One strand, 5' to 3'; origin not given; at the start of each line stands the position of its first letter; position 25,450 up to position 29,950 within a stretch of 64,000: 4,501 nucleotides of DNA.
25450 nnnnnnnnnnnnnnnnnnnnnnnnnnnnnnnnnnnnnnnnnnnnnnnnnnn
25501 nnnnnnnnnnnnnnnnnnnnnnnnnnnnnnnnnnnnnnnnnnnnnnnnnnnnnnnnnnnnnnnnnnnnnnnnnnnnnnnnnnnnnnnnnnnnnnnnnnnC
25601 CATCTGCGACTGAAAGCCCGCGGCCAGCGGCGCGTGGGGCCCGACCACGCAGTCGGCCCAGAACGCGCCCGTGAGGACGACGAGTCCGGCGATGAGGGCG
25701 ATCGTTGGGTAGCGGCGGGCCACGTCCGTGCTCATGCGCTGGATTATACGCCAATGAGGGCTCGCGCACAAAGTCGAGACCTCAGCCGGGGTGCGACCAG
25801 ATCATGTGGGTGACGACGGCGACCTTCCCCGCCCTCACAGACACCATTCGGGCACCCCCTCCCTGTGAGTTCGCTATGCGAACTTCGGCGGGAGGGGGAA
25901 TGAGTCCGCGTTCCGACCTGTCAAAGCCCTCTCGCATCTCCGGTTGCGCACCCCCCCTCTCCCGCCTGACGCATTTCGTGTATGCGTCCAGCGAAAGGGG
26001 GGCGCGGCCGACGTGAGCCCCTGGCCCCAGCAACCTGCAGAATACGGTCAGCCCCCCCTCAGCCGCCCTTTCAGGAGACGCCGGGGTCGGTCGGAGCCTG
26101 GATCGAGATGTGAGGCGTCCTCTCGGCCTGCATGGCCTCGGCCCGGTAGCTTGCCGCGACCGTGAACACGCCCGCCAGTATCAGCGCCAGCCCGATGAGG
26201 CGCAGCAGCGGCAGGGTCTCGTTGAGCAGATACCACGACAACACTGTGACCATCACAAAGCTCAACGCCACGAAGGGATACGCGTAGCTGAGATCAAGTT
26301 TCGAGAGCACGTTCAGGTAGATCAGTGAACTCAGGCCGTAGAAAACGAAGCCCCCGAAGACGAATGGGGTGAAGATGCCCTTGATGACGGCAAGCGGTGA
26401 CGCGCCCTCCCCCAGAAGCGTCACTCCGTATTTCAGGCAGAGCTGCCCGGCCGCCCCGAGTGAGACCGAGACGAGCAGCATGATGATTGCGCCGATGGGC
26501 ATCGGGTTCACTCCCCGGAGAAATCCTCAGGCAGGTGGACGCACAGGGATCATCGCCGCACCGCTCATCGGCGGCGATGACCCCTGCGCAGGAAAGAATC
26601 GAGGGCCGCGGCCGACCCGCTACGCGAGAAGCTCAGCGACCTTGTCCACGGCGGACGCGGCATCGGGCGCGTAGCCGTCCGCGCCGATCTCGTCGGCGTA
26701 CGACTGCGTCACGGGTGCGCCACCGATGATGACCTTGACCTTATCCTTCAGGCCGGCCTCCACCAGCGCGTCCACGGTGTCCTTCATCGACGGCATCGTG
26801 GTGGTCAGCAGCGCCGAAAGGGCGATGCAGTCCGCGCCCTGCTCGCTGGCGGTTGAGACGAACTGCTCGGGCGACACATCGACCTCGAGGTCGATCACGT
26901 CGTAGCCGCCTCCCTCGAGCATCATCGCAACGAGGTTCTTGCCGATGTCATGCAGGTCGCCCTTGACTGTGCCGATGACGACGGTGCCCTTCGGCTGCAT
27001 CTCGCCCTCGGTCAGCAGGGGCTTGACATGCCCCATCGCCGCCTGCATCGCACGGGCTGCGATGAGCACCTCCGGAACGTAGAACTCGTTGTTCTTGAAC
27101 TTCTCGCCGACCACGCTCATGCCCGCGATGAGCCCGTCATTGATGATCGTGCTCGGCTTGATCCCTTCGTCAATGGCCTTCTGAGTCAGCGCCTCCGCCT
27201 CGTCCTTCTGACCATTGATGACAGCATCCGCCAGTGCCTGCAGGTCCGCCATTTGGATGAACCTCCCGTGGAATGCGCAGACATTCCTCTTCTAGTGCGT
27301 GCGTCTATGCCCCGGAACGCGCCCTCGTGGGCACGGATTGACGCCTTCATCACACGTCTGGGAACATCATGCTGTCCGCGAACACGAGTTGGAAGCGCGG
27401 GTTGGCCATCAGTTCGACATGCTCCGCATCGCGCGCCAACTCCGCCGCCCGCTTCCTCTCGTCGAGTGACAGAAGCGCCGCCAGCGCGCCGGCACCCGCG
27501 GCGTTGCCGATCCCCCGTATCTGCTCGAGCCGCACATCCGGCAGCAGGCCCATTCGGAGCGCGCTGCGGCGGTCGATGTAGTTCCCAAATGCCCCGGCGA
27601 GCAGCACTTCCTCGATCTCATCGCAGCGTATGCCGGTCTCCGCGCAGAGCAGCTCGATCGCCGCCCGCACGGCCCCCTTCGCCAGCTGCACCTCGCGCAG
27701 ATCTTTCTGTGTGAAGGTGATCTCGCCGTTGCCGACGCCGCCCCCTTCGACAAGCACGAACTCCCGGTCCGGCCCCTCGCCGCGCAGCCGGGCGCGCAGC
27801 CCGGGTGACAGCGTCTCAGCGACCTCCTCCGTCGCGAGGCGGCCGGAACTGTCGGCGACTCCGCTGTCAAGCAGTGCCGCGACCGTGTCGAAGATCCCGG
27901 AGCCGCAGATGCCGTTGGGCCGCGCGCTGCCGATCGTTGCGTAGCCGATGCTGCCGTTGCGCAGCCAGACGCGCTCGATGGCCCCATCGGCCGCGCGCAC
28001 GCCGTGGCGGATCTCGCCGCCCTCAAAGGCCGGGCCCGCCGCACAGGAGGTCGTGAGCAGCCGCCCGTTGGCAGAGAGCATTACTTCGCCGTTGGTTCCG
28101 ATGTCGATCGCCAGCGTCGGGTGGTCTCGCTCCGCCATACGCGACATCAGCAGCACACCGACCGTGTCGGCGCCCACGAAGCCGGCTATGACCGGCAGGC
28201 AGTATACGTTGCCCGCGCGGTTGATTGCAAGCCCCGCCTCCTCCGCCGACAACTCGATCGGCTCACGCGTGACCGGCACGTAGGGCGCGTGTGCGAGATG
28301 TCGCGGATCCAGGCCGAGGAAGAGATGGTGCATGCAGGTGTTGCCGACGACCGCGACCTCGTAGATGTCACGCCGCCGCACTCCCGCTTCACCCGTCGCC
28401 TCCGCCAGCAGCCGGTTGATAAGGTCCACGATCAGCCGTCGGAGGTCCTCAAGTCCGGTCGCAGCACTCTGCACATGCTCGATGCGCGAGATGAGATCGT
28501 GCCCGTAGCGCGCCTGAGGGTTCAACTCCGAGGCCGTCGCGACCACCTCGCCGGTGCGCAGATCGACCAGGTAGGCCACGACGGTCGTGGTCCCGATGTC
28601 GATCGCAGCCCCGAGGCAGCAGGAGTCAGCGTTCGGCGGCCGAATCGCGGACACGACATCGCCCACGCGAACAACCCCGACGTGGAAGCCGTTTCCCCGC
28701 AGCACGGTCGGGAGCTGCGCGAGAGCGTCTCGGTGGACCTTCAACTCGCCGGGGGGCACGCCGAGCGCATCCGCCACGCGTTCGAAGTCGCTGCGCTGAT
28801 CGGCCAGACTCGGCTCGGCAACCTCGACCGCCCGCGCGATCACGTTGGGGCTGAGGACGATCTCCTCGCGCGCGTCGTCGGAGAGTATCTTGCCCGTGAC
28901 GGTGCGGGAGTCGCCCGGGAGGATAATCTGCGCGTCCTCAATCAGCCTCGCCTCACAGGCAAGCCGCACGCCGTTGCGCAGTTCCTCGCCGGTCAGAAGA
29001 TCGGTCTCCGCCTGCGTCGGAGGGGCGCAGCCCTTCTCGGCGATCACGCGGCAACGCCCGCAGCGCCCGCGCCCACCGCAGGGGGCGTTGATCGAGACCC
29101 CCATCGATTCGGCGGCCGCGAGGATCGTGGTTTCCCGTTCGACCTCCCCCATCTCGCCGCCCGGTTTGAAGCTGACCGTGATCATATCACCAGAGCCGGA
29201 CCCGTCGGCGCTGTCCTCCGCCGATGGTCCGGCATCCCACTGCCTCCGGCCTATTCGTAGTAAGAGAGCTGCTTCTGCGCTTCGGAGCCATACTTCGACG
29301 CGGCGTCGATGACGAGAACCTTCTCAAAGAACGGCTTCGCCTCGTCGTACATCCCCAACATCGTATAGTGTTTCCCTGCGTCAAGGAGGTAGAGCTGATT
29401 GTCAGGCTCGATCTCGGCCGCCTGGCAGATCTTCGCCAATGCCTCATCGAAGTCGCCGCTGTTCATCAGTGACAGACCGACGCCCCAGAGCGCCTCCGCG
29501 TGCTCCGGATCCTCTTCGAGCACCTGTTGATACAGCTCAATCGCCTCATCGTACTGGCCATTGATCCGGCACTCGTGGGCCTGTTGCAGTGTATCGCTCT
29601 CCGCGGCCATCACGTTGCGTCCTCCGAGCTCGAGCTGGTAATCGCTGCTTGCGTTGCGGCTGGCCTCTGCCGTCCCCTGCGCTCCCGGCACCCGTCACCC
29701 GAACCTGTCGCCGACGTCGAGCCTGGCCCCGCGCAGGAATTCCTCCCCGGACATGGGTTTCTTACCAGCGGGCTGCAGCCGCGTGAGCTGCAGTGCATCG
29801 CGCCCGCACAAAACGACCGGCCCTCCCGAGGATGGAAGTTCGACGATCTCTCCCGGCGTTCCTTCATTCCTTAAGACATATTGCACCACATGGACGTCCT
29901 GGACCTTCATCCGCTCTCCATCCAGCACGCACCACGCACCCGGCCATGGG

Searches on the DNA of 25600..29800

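Call 42: search_rna_families(source=window, start=25600, end=29800, threshold=evalue, max_evalue=1)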
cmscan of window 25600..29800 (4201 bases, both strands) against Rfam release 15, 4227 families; matches with E-value up to 1: 1.
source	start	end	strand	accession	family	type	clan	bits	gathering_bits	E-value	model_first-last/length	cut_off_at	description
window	26855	26901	-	RF00292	snoTBR5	Gene; snRNA; snoRNA; CD-box;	-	21.5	44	0.083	1-94/94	no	Small nucleolar RNA TBR5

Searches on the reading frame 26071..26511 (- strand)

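Call 4: search_protein_families(library=pfam, proteins=[window:26071-26511:-], max_evalue=0.01)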
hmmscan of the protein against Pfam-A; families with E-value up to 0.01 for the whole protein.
window:26071-26511:- (146 aa): 4 families
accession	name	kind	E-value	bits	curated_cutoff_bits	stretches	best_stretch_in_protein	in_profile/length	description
PF00892.27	EamA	-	1.1e-06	29.4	28.2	1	32-118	50-133/135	EamA-like transporter family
PF10639.15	TMEM234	-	0.001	19.6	30.1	1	59-116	52-110/113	Putative transmembrane family 234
PF05653.20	Mg_trans_NIPA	-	0.002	17.8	26.2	1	79-119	80-120/295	Magnesium transporter NIPA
PF00893.25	Multi_Drug_Res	-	0.0039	18.1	23.7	1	55-111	36-93/93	Small Multidrug Resistance protein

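Call 5: search_protein_families(library=ncbifam, proteins=[window:26071-26511:-], max_evalue=0.01)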
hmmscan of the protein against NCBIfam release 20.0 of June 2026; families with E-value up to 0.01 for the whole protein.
window:26071-26511:- (146 aa): 9 families
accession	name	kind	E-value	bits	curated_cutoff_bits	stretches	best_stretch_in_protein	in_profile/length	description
NF002816.2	PRK02971.1-2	equivalog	9e-13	48.7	99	1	12-119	3-117/120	4-amino-4-deoxy-L-arabinose-phosphoundecaprenol flippase subunit ArnF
NF011625.2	PRK15051.1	equivalog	4.7e-10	39.6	92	1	10-119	4-108/111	4-amino-4-deoxy-L-arabinose-phosphoundecaprenol flippase subunit ArnE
TIGR03340.1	phn_DUF6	hypoth_equivalog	3.3e-05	23.7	288.15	1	69-126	84-141/281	phosphonate utilization associated putative membrane protein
NF051482.1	EbrB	exception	0.00096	19.8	160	1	56-119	37-102/105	SMR family multidrug efflux transporter EbrB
NF042984.1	SMR_efflux_EmrE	exception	0.0024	18.3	226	1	54-122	36-105/110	multidrug efflux SMR transporter EmrE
NF033137.0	SMR_qac_int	equivalog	0.0039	17.7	188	1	57-118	38-100/109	Qac family quaternary ammonium compound efflux SMR transporter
NF007087.1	PRK09541.1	subfamily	0.0042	17.5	162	1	53-119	35-102/110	EmrE family multidrug efflux SMR transporter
NF007767.1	PRK10452.1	equivalog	0.0045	17.1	122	0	57-131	39-114/120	multidrug/spermidine efflux SMR transporter subunit MdtJ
NF000148.1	SMR_qac_pB8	exception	0.0081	16.8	200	0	73-119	57-102/110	Qac-pB8 family quaternary ammonium compound efflux SMR transporter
